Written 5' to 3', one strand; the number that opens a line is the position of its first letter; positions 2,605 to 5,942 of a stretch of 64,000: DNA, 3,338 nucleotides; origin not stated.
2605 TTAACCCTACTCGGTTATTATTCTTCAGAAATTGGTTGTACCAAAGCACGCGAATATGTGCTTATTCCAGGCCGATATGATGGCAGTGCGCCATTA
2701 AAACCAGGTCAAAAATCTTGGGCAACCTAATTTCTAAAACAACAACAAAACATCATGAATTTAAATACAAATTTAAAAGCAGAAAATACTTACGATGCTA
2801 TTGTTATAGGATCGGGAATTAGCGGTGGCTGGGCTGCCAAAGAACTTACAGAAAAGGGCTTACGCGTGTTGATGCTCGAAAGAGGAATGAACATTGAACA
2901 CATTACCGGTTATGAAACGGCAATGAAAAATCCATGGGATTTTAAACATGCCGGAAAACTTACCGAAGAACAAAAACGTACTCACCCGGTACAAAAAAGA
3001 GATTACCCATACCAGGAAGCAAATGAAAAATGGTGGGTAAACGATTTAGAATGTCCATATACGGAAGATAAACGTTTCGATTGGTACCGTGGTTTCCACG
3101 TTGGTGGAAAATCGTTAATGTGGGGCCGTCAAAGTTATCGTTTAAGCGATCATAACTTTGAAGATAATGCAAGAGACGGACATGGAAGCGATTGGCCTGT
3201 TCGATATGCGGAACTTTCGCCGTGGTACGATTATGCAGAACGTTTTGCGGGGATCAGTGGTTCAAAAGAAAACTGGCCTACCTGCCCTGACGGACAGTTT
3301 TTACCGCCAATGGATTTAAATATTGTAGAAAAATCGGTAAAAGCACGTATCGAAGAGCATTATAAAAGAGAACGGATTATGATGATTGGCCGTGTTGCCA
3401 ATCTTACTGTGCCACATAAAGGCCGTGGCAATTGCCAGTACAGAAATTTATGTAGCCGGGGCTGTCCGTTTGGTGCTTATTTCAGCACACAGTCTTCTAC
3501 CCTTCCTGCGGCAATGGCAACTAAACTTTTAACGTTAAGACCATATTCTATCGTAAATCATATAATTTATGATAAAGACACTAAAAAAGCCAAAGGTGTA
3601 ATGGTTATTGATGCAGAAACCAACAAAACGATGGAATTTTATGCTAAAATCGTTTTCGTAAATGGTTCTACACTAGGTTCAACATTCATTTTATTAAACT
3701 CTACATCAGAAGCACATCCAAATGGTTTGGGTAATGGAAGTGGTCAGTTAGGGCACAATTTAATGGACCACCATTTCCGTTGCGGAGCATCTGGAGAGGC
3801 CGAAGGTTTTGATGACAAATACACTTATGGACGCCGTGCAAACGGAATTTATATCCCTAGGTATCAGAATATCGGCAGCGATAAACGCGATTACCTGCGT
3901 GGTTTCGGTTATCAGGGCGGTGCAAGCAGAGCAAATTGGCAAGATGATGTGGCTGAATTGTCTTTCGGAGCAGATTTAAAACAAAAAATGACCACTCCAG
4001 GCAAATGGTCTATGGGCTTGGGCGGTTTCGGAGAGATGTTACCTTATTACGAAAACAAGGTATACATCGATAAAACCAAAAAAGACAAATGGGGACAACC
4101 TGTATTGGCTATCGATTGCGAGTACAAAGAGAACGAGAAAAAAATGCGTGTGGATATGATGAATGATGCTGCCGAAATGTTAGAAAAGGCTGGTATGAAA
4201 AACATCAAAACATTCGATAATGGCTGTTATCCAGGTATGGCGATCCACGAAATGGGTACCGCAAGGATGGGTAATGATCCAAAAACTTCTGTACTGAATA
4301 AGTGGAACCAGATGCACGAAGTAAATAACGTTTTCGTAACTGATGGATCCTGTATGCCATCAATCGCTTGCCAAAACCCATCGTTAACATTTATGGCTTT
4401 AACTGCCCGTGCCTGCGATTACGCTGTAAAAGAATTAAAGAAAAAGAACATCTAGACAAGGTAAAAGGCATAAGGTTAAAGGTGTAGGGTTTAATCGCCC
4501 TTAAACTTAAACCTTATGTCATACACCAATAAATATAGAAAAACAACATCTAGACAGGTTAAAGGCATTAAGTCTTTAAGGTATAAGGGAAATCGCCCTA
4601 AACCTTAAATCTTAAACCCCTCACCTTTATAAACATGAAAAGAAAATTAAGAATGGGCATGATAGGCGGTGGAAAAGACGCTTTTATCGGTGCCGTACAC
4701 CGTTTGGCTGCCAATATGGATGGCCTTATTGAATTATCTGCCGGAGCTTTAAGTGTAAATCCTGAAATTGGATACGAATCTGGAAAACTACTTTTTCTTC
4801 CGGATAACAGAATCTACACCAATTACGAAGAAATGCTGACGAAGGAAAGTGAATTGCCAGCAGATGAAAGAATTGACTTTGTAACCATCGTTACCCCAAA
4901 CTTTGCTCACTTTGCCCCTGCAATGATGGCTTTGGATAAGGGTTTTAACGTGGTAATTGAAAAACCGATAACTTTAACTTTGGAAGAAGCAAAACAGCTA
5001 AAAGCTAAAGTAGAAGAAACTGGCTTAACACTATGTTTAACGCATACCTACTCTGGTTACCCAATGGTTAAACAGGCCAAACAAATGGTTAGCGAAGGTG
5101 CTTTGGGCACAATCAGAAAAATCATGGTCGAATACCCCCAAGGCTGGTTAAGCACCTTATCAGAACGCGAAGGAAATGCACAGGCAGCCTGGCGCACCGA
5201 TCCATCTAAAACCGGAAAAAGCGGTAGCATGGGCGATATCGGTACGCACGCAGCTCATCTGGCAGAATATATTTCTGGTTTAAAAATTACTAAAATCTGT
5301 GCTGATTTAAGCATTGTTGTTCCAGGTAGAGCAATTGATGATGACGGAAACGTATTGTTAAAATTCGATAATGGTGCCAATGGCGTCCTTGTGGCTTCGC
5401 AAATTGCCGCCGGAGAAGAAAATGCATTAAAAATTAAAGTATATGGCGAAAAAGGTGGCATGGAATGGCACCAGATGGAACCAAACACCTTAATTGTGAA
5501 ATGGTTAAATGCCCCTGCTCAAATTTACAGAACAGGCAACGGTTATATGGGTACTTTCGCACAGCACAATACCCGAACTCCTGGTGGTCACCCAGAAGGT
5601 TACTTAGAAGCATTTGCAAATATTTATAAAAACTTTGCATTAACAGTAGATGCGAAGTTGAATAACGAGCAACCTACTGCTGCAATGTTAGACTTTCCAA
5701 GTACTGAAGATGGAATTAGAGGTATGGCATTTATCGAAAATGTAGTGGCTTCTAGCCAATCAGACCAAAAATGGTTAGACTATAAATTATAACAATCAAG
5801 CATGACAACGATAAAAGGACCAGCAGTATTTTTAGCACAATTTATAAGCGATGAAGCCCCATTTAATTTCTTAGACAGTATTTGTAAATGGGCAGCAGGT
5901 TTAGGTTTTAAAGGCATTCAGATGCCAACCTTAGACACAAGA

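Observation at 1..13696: Expanded, co-directional oxidative glycoside/C-glycoside catabolic locus downstream of a TonB-dependent receptor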

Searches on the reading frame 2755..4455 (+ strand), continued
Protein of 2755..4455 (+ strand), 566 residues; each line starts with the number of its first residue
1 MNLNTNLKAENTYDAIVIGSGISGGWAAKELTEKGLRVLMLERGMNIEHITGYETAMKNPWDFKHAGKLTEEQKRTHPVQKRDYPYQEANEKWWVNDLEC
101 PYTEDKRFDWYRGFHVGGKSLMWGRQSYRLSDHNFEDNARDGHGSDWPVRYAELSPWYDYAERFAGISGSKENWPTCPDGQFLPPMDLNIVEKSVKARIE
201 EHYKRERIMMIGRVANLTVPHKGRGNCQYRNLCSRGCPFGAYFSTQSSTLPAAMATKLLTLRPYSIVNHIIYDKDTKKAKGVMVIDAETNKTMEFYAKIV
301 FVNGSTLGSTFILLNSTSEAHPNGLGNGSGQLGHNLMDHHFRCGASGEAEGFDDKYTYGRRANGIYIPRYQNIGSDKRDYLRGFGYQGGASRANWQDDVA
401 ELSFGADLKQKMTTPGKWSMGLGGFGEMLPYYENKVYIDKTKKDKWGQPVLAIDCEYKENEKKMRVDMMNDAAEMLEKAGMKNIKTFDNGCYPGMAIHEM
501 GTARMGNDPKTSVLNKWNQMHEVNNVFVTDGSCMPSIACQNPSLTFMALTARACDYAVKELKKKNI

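Call 57: search_solved_structures(query=window:2755-4455:+, max_evalue=1e-25, show_alignments=1)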
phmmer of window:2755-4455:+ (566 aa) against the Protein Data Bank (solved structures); distinct sequences matched with E-value up to 1e-25: 7.
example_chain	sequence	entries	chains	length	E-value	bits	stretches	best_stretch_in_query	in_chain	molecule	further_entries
6a2u_B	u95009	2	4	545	4.9e-30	108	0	13-340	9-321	Glucose dehydrogenase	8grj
8hdd_A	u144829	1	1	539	8.8e-30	107.1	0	13-340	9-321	Glucose dehydrogenase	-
8k6k_A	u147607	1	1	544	4.5e-29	104.8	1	13-563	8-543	Fructose dehydrogenase (N1146A) large subunit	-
8xcm_A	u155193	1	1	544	5.9e-29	104.4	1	13-563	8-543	Fructose dehydrogenase large subunit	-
8k6j_A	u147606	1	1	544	8.6e-29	103.9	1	13-563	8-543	Fructose dehydrogenase (H1147A) large subunit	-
7w2j_A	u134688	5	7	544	8.7e-29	103.8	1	13-563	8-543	Fructose dehydrogenase large subunit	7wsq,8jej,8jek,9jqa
8xcn_A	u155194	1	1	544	9.8e-28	100.4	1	13-563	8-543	Fructose dehydrogenase large subunit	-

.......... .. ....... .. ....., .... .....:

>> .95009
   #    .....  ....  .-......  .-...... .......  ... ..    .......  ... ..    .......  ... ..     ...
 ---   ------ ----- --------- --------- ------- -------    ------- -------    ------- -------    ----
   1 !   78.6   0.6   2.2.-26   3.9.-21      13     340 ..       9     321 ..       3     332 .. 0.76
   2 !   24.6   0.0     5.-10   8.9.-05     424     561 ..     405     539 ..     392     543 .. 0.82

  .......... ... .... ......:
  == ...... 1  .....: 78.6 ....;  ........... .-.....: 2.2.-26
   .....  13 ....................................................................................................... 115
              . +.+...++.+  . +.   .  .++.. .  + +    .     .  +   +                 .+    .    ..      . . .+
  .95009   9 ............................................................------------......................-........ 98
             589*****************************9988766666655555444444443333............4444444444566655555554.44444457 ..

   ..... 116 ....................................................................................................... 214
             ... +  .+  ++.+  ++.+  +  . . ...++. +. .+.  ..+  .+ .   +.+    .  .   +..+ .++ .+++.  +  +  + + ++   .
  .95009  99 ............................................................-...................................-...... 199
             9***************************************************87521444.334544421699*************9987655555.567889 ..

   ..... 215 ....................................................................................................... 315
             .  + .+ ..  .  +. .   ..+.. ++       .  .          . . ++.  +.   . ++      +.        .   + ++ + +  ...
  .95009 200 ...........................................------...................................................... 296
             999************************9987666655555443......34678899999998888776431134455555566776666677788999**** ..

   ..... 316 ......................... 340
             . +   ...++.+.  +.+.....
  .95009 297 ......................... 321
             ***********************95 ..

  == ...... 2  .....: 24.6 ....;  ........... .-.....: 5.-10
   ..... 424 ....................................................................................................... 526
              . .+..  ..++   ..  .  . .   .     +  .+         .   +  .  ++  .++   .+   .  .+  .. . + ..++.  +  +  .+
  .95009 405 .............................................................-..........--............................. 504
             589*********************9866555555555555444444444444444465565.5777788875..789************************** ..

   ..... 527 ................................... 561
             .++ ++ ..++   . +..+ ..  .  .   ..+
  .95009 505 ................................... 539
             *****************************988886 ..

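Call 60: search_protein_families(library=ncbifam, proteins=[L001:5228-8158:+], max_evalue=0.001)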
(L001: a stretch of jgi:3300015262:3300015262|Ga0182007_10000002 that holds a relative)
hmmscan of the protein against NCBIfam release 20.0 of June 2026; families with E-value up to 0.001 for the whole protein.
L001:5228-8158:+ (976 aa): 3 families
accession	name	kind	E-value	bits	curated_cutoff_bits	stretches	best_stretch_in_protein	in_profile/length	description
TIGR04056.1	OMP_RagA_SusC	subfamily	7.6e-28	97.3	368.25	1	135-279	3-145/981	SusC/RagA family TonB-linked outer membrane protein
TIGR01783.1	TonB-siderophor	subfamily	1.2e-20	73.8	223.5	1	237-934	8-619/649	TonB-dependent siderophore receptor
TIGR01786.1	TonB-hemlactrns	subfamily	6e-15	54.6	323.75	1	234-946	24-697/719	TonB-dependent hemoglobin/transferrin/lactoferrin family receptor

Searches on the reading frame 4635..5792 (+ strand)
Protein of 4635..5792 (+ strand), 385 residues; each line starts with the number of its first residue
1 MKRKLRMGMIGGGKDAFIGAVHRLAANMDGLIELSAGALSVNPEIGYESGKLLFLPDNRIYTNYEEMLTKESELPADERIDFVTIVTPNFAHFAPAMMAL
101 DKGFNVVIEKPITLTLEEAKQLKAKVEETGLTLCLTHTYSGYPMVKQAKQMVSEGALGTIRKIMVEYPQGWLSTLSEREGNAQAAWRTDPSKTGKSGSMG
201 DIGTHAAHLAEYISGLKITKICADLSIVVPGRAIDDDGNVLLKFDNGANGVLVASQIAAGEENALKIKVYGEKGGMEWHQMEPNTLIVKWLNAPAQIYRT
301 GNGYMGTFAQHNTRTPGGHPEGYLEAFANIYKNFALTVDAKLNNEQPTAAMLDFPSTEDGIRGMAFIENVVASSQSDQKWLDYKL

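Call 5: search_protein_families(library=pfam, proteins=[window:4635-5792:+], max_evalue=0.01)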
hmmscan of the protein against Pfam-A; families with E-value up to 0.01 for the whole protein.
window:4635-5792:+ (385 aa): 3 families
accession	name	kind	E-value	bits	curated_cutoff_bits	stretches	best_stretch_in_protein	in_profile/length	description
PF22725.1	GFO_IDH_MocA_C3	-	3.3e-27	95.4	27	1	145-276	1-123/124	GFO/IDH/MocA C-terminal domain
PF01408.29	GFO_IDH_MocA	-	3.4e-16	60.5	24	1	69-135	52-118/120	Oxidoreductase family, NAD-binding Rossmann fold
PF02894.22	GFO_IDH_MocA_C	-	2.8e-13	50.6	22.9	1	149-380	1-215/218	Oxidoreductase family, C-terminal alpha/beta domain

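Call 7: search_protein_families(library=ncbifam, proteins=[window:4635-5792:+], max_evalue=0.001)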
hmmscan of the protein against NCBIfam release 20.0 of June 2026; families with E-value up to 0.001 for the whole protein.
window:4635-5792:+ (385 aa): 7 families
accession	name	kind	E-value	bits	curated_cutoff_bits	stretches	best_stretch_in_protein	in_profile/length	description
NF052479.1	LevoglcsnDh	equivalog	5e-32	111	650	2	3-236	2-223/386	levoglucosan dehydrogenase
NF041392.1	XylDh_Gfo6_Halo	equivalog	1.1e-19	70.5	350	1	76-277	79-274/350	D-xylose 1-dehydrogenase Gfo6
NF040723.1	UDP-GlcNAcDh_Arch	equivalog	3.6e-18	66.1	450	1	58-164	47-145/302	UDP-N-acetylglucosamine 3-dehydrogenase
NF008607.0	PRK11579.1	subfamily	2.9e-16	59.4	330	1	70-283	55-254/346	oxidoreductase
TIGR04380.1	myo_inos_iolG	equivalog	3e-15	55.9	355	1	66-288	51-262/330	inositol 2-dehydrogenase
NF007574.0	PRK10206.1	equivalog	5.9e-10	38.7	352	1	71-163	57-149/345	oxidoreductase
NF058561.1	BT_2158_fam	equivalog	1.3e-07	30.5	750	1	56-164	78-181/487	glycoside 3-dehydrogenase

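Call 11: search_solved_structures(query=window:4635-5792:+, max_evalue=1e-10)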
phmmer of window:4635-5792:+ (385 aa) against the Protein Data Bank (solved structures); distinct sequences matched with E-value up to 1e-10: 17.
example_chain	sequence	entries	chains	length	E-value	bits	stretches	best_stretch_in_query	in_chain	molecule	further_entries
3v5n_A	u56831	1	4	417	3.3e-106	358.6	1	3-381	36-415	Oxidoreductase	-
3dty_A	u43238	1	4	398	2.9e-71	243.7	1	4-384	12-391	Oxidoreductase, Gfo/Idh/MocA family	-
7d5n_A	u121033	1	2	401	4.6e-69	236.4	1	4-383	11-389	Oxidoreductase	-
7d5m_A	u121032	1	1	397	4.8e-69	236.3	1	4-383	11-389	Oxidoreductase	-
4h3v_A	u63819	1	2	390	2.5e-26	95.8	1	78-286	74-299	Oxidoreductase domain protein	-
6a3f_A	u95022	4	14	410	1.1e-24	90.4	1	4-244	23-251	Putative dehydrogenase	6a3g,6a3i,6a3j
4fb5_A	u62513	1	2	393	2.1e-19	73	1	69-285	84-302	Probable oxidoreductase protein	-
4gqa_A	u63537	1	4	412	4.3e-17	65.4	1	72-220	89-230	NAD binding Oxidoreductase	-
5ya8_A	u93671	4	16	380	1.1e-15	60.7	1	73-295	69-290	Scyllo-inositol dehydrogenase with L-glucose dehydrogenase activity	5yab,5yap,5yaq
6ktj_A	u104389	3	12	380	5.4e-15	58.5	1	73-295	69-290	Scyllo-inositol dehydrogenase with L-glucose dehydrogenase activity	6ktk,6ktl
6nor_A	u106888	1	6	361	1.9e-14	56.7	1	68-274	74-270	Putative NAD dependent dehydrogenase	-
3kux_A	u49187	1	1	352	1.6e-13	53.6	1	75-276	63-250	Putative oxidoreductase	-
3e9m_A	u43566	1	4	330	6.7e-12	48.3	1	72-252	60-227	Oxidoreductase, Gfo/Idh/MocA family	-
1zh8_A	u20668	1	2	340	8.5e-12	48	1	3-275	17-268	oxidoreductase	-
3gdo_A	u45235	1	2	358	1.2e-11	47.5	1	66-216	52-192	Uncharacterized oxidoreductase yvaA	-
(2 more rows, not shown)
